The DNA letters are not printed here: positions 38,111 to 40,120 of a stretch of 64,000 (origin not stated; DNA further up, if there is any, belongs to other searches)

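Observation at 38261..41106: Divergent dnaN translationally coupled (ATGA) to a HEAT-repeat::adenine phosphoribosyltransferase fusion, heading a long minus-strand array without dnaA/recF/gyrB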

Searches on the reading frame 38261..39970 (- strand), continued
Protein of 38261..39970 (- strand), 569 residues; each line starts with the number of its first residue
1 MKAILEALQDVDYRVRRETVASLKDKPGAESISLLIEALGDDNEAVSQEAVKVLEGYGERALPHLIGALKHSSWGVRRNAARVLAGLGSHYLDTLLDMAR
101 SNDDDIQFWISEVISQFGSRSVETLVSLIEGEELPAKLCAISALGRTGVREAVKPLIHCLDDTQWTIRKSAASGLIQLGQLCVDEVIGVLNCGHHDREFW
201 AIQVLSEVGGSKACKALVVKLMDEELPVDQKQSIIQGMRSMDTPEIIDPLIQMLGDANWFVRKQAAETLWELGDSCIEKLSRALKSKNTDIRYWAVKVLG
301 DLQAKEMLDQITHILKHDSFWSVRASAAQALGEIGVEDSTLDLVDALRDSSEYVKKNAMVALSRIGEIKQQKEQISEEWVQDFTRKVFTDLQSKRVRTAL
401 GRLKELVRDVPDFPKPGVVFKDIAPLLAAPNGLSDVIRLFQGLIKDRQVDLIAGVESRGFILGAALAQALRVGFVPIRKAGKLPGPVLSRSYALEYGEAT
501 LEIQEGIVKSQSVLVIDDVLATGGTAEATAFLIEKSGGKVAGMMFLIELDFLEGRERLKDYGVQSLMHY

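Call 11: find_homologous_proteins(query=window:38261-39970:-, max_evalue=1e-10)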
Query window:38261-39970:- (569 aa): 392 proteins with E <= 1e-10 among 8000 candidates; the best 120 are listed.
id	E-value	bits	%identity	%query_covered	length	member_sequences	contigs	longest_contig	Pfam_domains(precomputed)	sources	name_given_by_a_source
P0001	0.0e+0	1244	100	100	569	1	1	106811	PF16804.12,PF12717.14,PF00514.30,PF24714.2,PF02985.29,PF00156.34,PF01602.27,PF25786.1,PF03130.23,PF13513.13,PF13646.13,PF25151.2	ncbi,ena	-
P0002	6.4e-263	891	71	100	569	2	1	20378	PF16804.12,PF12717.14,PF21547.4,PF00514.30,PF24714.2,PF02985.29,PF00156.34,PF03130.23,PF13513.13,PF13646.13,PF25151.2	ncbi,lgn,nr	ncbi:MAG: adenine phosphoribosyltransferase [Candidatus Cloacimonetes bacterium]|nr:adenine phosphor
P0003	1.1e-230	785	61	100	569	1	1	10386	PF16804.12,PF12717.14,PF24714.2,PF02985.29,PF00156.34,PF03130.23,PF13513.13,PF13646.13,PF25151.2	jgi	jgi:adenine phosphoribosyltransferase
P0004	5.1e-226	770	60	100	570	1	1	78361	PF16804.12,PF12717.14,PF00514.30,PF24714.2,PF02985.29,PF00156.34,PF01602.27,PF25786.1,PF03130.23,PF13513.13,PF13646.13,PF25151.2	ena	-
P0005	6.3e-226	769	59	100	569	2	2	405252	PF12717.14,PF00514.30,PF24714.2,PF02985.29,PF00156.34,PF01602.27,PF21581.4,PF25786.1,PF03130.23,PF13513.13,PF13646.13,PF25151.2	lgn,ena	-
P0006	3.4e-225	767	59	100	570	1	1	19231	PF16804.12,PF12717.14,PF00514.30,PF24714.2,PF02985.29,PF00156.34,PF01602.27,PF25786.1,PF03130.23,PF13513.13,PF13646.13,PF25151.2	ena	-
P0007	4.8e-225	766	59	100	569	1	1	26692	PF12717.14,PF00514.30,PF24714.2,PF02985.29,PF00156.34,PF03130.23,PF13513.13,PF13646.13,PF25151.2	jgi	jgi:adenine phosphoribosyltransferase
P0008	7.8e-225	766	59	100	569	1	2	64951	PF12717.14,PF14681.13,PF00514.30,PF24714.2,PF02985.29,PF00156.34,PF01602.27,PF25786.1,PF03130.23,PF13513.13,PF13646.13,PF25151.2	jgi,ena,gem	-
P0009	2.3e-224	764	59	100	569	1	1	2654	PF12717.14,PF00514.30,PF24714.2,PF25786.1,PF02985.29,PF00156.34,PF03130.23,PF13513.13,PF01602.27,PF13646.13,PF25151.2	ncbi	-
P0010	5.9e-224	763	59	100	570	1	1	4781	PF12717.14,PF00514.30,PF24714.2,PF25786.1,PF02985.29,PF00156.34,PF03130.23,PF13513.13,PF01602.27,PF13646.13,PF25151.2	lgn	-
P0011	7.1e-224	763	59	100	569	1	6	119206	PF12717.14,PF14681.13,PF00514.30,PF24714.2,PF02985.29,PF00156.34,PF01602.27,PF25786.1,PF03130.23,PF13513.13,PF13646.13,PF25151.2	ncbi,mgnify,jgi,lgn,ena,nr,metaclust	ncbi:adenine phosphoribosyltransferase [bacterium]|mgnify:CR=1 FL=1|jgi:adenine phosphoribosyltransf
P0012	7.6e-224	762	59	100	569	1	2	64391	PF12717.14,PF14681.13,PF00514.30,PF24714.2,PF02985.29,PF00156.34,PF01602.27,PF25786.1,PF03130.23,PF13513.13,PF13646.13,PF25151.2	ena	-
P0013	1.2e-223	762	58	100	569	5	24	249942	PF16804.12,PF12717.14,PF24714.2,PF12755.14,PF02985.29,PF00156.34,PF01602.27,PF01347.29,PF25786.1,PF03130.23,PF13513.13,PF13646.13,PF25151.2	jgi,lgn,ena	-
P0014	3.9e-223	760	59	100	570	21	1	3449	PF16804.12,PF12717.14,PF00514.30,PF24714.2,PF02985.29,PF00156.34,PF03130.23,PF13513.13,PF13646.13,PF25151.2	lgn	-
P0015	1.1e-221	755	57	100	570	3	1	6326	PF16804.12,PF12717.14,PF24714.2,PF02985.29,PF00156.34,PF03130.23,PF13513.13,PF01602.27,PF13646.13,PF25151.2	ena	-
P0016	7.7e-221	753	58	100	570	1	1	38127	PF16804.12,PF12717.14,PF00514.30,PF24714.2,PF02985.29,PF00156.34,PF01602.27,PF25786.1,PF03130.23,PF13513.13,PF13646.13,PF25151.2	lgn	-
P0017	3.2e-217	741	57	100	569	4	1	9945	PF12717.14,PF00514.30,PF24714.2,PF25786.1,PF02985.29,PF00156.34,PF03130.23,PF13513.13,PF13646.13,PF25151.2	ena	-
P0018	2.4e-188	645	58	83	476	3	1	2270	PF12717.14,PF14681.13,PF24714.2,PF02985.29,PF00156.34,PF03130.23,PF13646.13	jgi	jgi:adenine phosphoribosyltransferase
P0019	1.7e-179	616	50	100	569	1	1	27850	PF12717.14,PF24714.2,PF25786.1,PF02985.29,PF00156.34,PF03130.23,PF13513.13,PF13646.13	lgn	-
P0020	2.3e-173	596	48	100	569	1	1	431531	PF12717.14,PF24714.2,PF02985.29,PF00156.34,PF03130.23,PF13513.13,PF01602.27,PF13646.13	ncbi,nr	ncbi:MAG: adenine phosphoribosyltransferase [Candidatus Cloacimonetes bacterium]|nr:adenine phosphor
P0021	1.1e-168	580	46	100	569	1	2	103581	PF12717.14,PF02985.29,PF00156.34,PF03130.23,PF13513.13,PF13646.13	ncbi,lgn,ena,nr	ncbi:MAG: adenine phosphoribosyltransferase [Candidatus Cloacimonadota bacterium]|nr:MAG: adenine ph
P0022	8.7e-147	508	71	58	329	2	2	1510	PF12717.14,PF02985.29,PF00156.34,PF03130.23,PF13513.13,PF13646.13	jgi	jgi:adenine phosphoribosyltransferase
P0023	1.3e-118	415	58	56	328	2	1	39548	PF16804.12,PF12717.14,PF00514.30,PF24714.2,PF12755.14,PF02985.29,PF03130.23,PF13513.13,PF13646.13,PF25151.2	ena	-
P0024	1.0e-75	274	30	68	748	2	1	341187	PF16804.12,PF23271.2,PF12717.14,PF00514.30,PF26715.1,PF24714.2,PF12755.14,PF02985.29,PF11791.15,PF25786.1,PF03130.23,PF13513.13,PF14666.12,PF13646.13,PF25151.2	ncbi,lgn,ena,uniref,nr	ncbi:MAG: hypothetical protein CVV64_02905 [Candidatus Wallbacteria bacterium HGW-Wallbacteria-1]|un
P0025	1.6e-72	263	30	64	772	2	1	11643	PF16804.12,PF23271.2,PF12717.14,PF00514.30,PF26715.1,PF24714.2,PF22646.3,PF12755.14,PF00661.29,PF02985.29,PF24492.2,PF14663.12,PF25767.2,PF21581.4,PF25786.1,PF08713.18,PF03130.23,PF13513.13,PF13646.13,PF25151.2,PF23227.2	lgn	-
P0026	3.3e-66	242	30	65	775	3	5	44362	PF16804.12,PF23271.2,PF12717.14,PF00514.30,PF24714.2,PF12755.14,PF02985.29,PF03130.23,PF13513.13,PF14666.12,PF13646.13,PF25151.2,PF23227.2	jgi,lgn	jgi:HEAT repeat protein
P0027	1.2e-57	214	28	55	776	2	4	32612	PF24714.2,PF12755.14,PF02985.29,PF03130.23,PF13513.13,PF16416.12,PF13646.13,PF25151.2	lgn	-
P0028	1.1e-47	181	27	59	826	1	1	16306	PF12717.14,PF13431.13,PF00514.30,PF26715.1,PF24714.2,PF12755.14,PF13414.13,PF02985.29,PF11838.15,PF13428.13,PF01602.27,PF14559.13,PF00515.35,PF03130.23,PF13424.13,PF13513.13,PF13181.13,PF13646.13,PF25151.2,PF07719.24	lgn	-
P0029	5.1e-47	179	27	58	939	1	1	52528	PF16804.12,PF14559.13,PF00514.30,PF02985.29,PF03130.23,PF13432.13,PF13513.13,PF13646.13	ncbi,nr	ncbi:MAG: HEAT repeat domain-containing protein [Candidatus Wallbacteria bacterium]|nr:HEAT repeat d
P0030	7.6e-45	172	26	63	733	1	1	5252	PF12717.14,PF13431.13,PF00514.30,PF24714.2,PF12755.14,PF13414.13,PF02985.29,PF13428.13,PF01602.27,PF14559.13,PF01347.29,PF00515.35,PF03130.23,PF13424.13,PF13513.13,PF13181.13,PF13646.13,PF07719.24,PF13174.13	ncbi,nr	ncbi:MAG TPA: HEAT repeat domain-containing protein, partial [Candidatus Wallbacteria bacterium]|nr:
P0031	1.0e-42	165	51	29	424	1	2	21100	PF00156.34,PF01048.27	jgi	-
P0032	1.3e-42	164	49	29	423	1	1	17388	PF00156.34,PF01048.27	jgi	-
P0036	8.5e-38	148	49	30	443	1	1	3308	PF00156.34,PF01048.27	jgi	-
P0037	2.8e-37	147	25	73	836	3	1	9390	PF21581.4,PF12717.14,PF11791.15,PF00514.30,PF25786.1,PF02985.29,PF03130.23,PF13513.13,PF01602.27,PF13646.13,PF23227.2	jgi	-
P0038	6.2e-37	146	27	64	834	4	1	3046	PF12717.14,PF11791.15,PF00514.30,PF02985.29,PF03130.23,PF13513.13,PF01602.27,PF13646.13,PF23227.2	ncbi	-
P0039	9.6e-37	145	26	54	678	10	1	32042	PF23271.2,PF12717.14,PF00514.30,PF24714.2,PF02985.29,PF01602.27,PF21581.4,PF25786.1,PF03130.23,PF27207.1,PF13513.13,PF13646.13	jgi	jgi:HEAT repeat protein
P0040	1.0e-36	145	47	28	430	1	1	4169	PF00156.34,PF01048.27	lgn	-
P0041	1.3e-36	145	26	64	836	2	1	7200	PF24714.2,PF22646.3,PF12755.14,PF24492.2,PF18991.6,PF16416.12,PF25767.2,PF21581.4,PF05918.18,PF25786.1,PF13251.13,PF22928.3,PF13513.13,PF13646.13,PF25151.2,PF23271.2,PF12717.14,PF00514.30,PF02985.29,PF22956.3,PF24987.2,PF01602.27,PF14663.12,PF21547.4,PF03130.23,PF12348.15,PF20168.5,PF23227.2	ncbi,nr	ncbi:MAG TPA: HEAT repeat domain-containing protein, partial [Gemmataceae bacterium]|nr:HEAT repeat 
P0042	1.4e-36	144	24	70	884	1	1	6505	PF23271.2,PF12717.14,PF00514.30,PF24714.2,PF22646.3,PF12755.14,PF02985.29,PF11838.15,PF24492.2,PF01602.27,PF25767.2,PF21547.4,PF03130.23,PF20168.5,PF13513.13,PF14666.12,PF13646.13,PF23227.2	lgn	-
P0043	2.3e-36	144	27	64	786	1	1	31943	PF23271.2,PF12717.14,PF00514.30,PF22646.3,PF12755.14,PF02985.29,PF01602.27,PF21581.4,PF25786.1,PF03130.23,PF13513.13,PF13646.13,PF23227.2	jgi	jgi:HEAT repeat protein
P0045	1.4e-35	141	26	60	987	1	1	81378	PF12717.14,PF00514.30,PF26715.1,PF24714.2,PF22646.3,PF12755.14,PF02985.29,PF01602.27,PF14663.12,PF25767.2,PF21581.4,PF01347.29,PF20926.4,PF25786.1,PF03130.23,PF27207.1,PF13513.13,PF13646.13,PF25151.2,PF23227.2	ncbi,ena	-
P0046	1.6e-35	141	46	29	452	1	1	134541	PF00156.34,PF01048.27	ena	-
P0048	7.0e-35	139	29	47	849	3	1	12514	PF12717.14,PF00514.30,PF10363.16,PF24714.2,PF12755.14,PF02985.29,PF22956.3,PF01602.27,PF25767.2,PF25786.1,PF03130.23,PF13513.13,PF13646.13,PF25151.2,PF23227.2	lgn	-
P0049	1.0e-34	138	25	64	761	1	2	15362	PF12717.14,PF00514.30,PF24714.2,PF12755.14,PF02985.29,PF11838.15,PF01602.27,PF21581.4,PF21547.4,PF11791.15,PF03130.23,PF27207.1,PF13513.13,PF13646.13,PF23227.2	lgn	-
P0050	1.4e-34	138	48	27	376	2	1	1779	PF00156.34,PF01931.26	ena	-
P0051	3.1e-34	137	46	28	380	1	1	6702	PF00156.34,PF01931.26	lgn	-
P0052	9.9e-34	135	27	60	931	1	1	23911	PF23271.2,PF12717.14,PF00514.30,PF26715.1,PF24714.2,PF12755.14,PF02985.29,PF24987.2,PF01602.27,PF21581.4,PF05918.18,PF25786.1,PF03130.23,PF12348.15,PF20168.5,PF13513.13,PF13646.13,PF25151.2,PF23227.2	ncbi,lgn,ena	-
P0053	2.4e-33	134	28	62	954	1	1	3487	PF23271.2,PF12717.14,PF00514.30,PF24714.2,PF12755.14,PF02985.29,PF11838.15,PF01602.27,PF14663.12,PF21581.4,PF03130.23,PF27207.1,PF13513.13,PF13646.13,PF23227.2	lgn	-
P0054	2.9e-33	133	45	29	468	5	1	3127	PF00156.34,PF01048.27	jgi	jgi:5'-methylthioadenosine phosphorylase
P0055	5.2e-33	133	46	28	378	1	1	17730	PF00156.34,PF01931.26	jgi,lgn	-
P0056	1.3e-32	131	43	31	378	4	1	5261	PF00156.34,PF01931.26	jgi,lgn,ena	-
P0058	2.6e-32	130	45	29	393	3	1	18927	PF00156.34,PF01931.26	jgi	jgi:adenine phosphoribosyltransferase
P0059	4.3e-32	130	27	66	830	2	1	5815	PF12717.14,PF00514.30,PF24714.2,PF22646.3,PF02985.29,PF11865.15,PF05569.18,PF24492.2,PF01602.27,PF21581.4,PF25786.1,PF03130.23,PF27207.1,PF20168.5,PF13513.13,PF13646.13,PF25151.2,PF23227.2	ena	-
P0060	2.0e-31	127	27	62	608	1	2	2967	PF12717.14,PF00514.30,PF24714.2,PF12755.14,PF02985.29,PF03130.23,PF13513.13,PF13646.13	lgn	-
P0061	2.8e-31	127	24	64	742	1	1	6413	PF12717.14,PF00514.30,PF25786.1,PF02985.29,PF03130.23,PF13513.13,PF13646.13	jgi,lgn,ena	jgi:HEAT repeat protein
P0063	4.4e-31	126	43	31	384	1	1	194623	PF00156.34,PF01931.26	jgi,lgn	-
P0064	5.1e-31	126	28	64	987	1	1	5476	PF12717.14,PF00514.30,PF24714.2,PF22646.3,PF02985.29,PF13676.12,PF25767.2,PF01347.29,PF03130.23,PF05729.19,PF13513.13,PF13646.13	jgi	jgi:HEAT repeat protein/DNA replication protein DnaC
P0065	6.1e-31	126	45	30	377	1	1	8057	PF00156.34,PF01931.26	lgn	-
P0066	7.8e-31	125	47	27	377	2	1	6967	PF00156.34,PF01931.26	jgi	jgi:adenine phosphoribosyltransferase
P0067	9.9e-31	125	46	27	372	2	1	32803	PF00156.34,PF01931.26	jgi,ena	-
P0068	1.0e-30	125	45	27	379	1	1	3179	PF00156.34,PF01931.26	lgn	-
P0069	1.4e-30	125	27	57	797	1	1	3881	PF12717.14,PF00514.30,PF24714.2,PF12755.14,PF02985.29,PF11838.15,PF01602.27,PF25780.2,PF25767.2,PF21581.4,PF01347.29,PF25786.1,PF03130.23,PF27207.1,PF20168.5,PF13513.13,PF13646.13,PF23227.2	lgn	-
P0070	2.1e-30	124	47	29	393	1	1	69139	PF00156.34,PF01931.26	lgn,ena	-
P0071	3.7e-30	123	46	30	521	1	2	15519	PF00156.34,PF01008.24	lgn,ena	-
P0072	7.2e-30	122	44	26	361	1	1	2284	PF00156.34,PF01931.26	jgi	-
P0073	8.2e-30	122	24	64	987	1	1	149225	PF12717.14,PF00514.30,PF02985.29,PF03130.23,PF24768.2,PF13513.13,PF01602.27,PF13646.13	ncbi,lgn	-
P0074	1.5e-29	121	46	27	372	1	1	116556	PF00156.34,PF01931.26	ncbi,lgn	-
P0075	1.8e-29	121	27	57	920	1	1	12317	PF12717.14,PF00514.30,PF02985.29,PF24492.2,PF01602.27,PF26718.1,PF25767.2,PF21581.4,PF25757.2,PF28344.1,PF25786.1,PF03130.23,PF13513.13,PF13646.13,PF25151.2,PF23227.2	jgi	jgi:HEAT repeat protein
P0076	1.9e-29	121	44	31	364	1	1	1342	PF00156.34,PF01931.26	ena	-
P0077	2.2e-29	121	44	28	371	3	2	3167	PF00156.34,PF01931.26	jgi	-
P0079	4.2e-29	120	26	71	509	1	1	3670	PF12717.14,PF00514.30,PF26715.1,PF24714.2,PF12755.14,PF02985.29,PF03130.23,PF13513.13,PF13646.13,PF23227.2,PF25767.2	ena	-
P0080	4.5e-29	120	46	29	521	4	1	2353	PF00156.34,PF01008.24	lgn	-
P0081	6.4e-29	119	43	27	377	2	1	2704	PF00156.34,PF01931.26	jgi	jgi:adenine phosphoribosyltransferase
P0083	8.4e-29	119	46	30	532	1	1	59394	PF00156.34,PF01008.24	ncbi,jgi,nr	ncbi:MAG: S-methyl-5-thioribose-1-phosphate isomerase [Streptomyces turgidiscabies]|nr:S-methyl-5-th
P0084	9.5e-29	119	44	26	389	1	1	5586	PF00156.34,PF01931.26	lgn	-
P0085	1.4e-28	118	31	43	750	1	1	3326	PF12717.14,PF00514.30,PF24714.2,PF22646.3,PF12755.14,PF02985.29,PF05569.18,PF01602.27,PF14663.12,PF21581.4,PF21547.4,PF25786.1,PF03130.23,PF27207.1,PF20168.5,PF13513.13,PF13646.13,PF25151.2,PF23227.2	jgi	jgi:HEAT repeat protein/beta-lactamase regulating signal transducer with metallopeptidase domain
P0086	1.5e-28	118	24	46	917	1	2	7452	PF21581.4,PF12717.14,PF00514.30,PF12755.14,PF02985.29,PF03130.23,PF08448.17,PF13513.13,PF01602.27,PF13646.13,PF23227.2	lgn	-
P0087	1.8e-28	118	43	28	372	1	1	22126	PF00156.34,PF01931.26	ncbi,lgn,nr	ncbi:adenine phosphoribosyltransferase [Candidatus Babeliales bacterium]|nr:adenine phosphoribosyltr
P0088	3.6e-28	117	46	29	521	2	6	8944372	PF00156.34,PF01008.24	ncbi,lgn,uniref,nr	ncbi:S-methyl-5-thioribose-1-phosphate isomerase [Streptomyces caniferus]|uniref:Multifunctional fus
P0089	6.4e-28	116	28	63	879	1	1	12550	PF12717.14,PF00514.30,PF12755.14,PF02985.29,PF01602.27,PF25767.2,PF21581.4,PF11791.15,PF25786.1,PF03130.23,PF13513.13,PF13646.13,PF23227.2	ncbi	-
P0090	8.9e-28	115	26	64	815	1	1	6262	PF12717.14,PF00514.30,PF12755.14,PF02985.29,PF01602.27,PF25767.2,PF21581.4,PF11791.15,PF01347.29,PF25786.1,PF03130.23,PF13513.13,PF13646.13,PF23227.2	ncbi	ncbi:MAG: HEAT repeat domain-containing protein, partial [Promethearchaeota archaeon]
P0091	1.1e-27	115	29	48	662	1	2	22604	PF12717.14,PF00514.30,PF26715.1,PF12755.14,PF02985.29,PF24492.2,PF01602.27,PF14663.12,PF25767.2,PF21581.4,PF11791.15,PF25786.1,PF03130.23,PF27207.1,PF13513.13,PF13646.13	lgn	-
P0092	1.1e-27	115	45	28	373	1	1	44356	PF00156.34,PF01931.26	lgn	-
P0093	1.4e-27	115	43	27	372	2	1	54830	PF00156.34,PF01931.26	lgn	-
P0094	2.2e-27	114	45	27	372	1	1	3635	PF00156.34,PF01931.26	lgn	-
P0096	4.1e-27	113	44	28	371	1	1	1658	PF00156.34,PF01931.26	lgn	-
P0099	7.3e-27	112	45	25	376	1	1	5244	PF00156.34,PF01931.26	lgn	-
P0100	9.5e-27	112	28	55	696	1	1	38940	PF12717.14,PF00514.30,PF25786.1,PF02985.29,PF11838.15,PF03130.23,PF13513.13,PF01602.27,PF13646.13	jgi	jgi:HEAT repeat protein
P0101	1.0e-26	112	22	64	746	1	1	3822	PF00514.30,PF01347.29,PF02985.29,PF03130.23,PF13513.13,PF13646.13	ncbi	-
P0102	1.3e-26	112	25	64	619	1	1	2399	PF23271.2,PF12717.14,PF00514.30,PF12755.14,PF02985.29,PF25780.2,PF25767.2,PF05004.20,PF21581.4,PF01347.29,PF05918.18,PF25786.1,PF03130.23,PF20168.5,PF13513.13,PF13646.13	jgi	jgi:HEAT repeat protein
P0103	2.9e-26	110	34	58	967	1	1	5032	PF21581.4,PF12717.14,PF00514.30,PF26715.1,PF25786.1,PF02985.29,PF13529.14,PF03130.23,PF13513.13,PF13646.13,PF25767.2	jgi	jgi:HEAT repeat protein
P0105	3.8e-26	110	44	26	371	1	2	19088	PF00156.34,PF01931.26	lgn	-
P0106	4.5e-26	110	26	64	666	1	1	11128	PF21581.4,PF12717.14,PF21547.4,PF00514.30,PF24714.2,PF02985.29,PF22956.3,PF03130.23,PF13513.13,PF01602.27,PF13646.13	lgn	-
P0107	4.5e-26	110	24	53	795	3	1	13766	PF23271.2,PF12717.14,PF00514.30,PF12755.14,PF02985.29,PF22956.3,PF01602.27,PF21581.4,PF25786.1,PF03130.23,PF13513.13,PF13646.13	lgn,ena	-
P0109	6.8e-26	109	26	64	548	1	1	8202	PF23271.2,PF12717.14,PF00514.30,PF12755.14,PF02985.29,PF24492.2,PF01602.27,PF25767.2,PF21581.4,PF25757.2,PF25786.1,PF03130.23,PF13513.13,PF13646.13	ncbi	ncbi:MAG: HEAT repeat domain-containing protein, partial [Candidatus Hodarchaeota archaeon]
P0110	1.0e-25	109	30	43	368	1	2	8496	PF00156.34,PF01931.26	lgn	-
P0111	1.2e-25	108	38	34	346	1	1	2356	PF00156.34,PF01931.26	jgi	jgi:adenine phosphoribosyltransferase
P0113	2.0e-25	108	27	64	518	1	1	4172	PF12717.14,PF00514.30,PF24714.2,PF12755.14,PF02985.29,PF24492.2,PF01602.27,PF25767.2,PF21581.4,PF25786.1,PF03130.23,PF12348.15,PF20168.5,PF13513.13,PF13646.13,PF23227.2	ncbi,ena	-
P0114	2.8e-25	107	25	64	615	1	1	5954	PF21581.4,PF12717.14,PF00514.30,PF24714.2,PF12755.14,PF02985.29,PF22956.3,PF03130.23,PF13513.13,PF13646.13,PF23227.2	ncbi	-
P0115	2.9e-25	107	25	60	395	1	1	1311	PF12717.14,PF00514.30,PF12755.14,PF02985.29,PF11838.15,PF01602.27,PF25767.2,PF21581.4,PF03130.23,PF13513.13,PF13646.13,PF23227.2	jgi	jgi:HEAT repeat protein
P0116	3.4e-25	107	23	54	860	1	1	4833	PF12717.14,PF00514.30,PF22646.3,PF02985.29,PF03130.23,PF13513.13,PF13646.13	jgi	jgi:HEAT repeat protein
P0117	3.5e-25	107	27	61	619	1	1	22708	PF12717.14,PF00514.30,PF25786.1,PF02985.29,PF03130.23,PF13513.13,PF01602.27,PF13646.13,PF25767.2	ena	-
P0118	3.6e-25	107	27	59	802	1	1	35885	PF12717.14,PF00514.30,PF24714.2,PF22646.3,PF02985.29,PF11865.15,PF05569.18,PF01602.27,PF21581.4,PF25757.2,PF25786.1,PF03130.23,PF27207.1,PF13513.13,PF13646.13,PF23227.2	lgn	-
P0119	4.9e-25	106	46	25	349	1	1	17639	PF00156.34,PF01931.26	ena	-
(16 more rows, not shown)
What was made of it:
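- Closest known: Other multidomain APRT fusions in public data. Same: Partners seen include MTA phosphorylase-type PNP (PF01048), NTPase PF01931, MTR-1-P isomerase (PF01008), SecD/F and NUDIX (call 11).
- About 20 full-length homologues exist at 46-100% identity (call 11).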
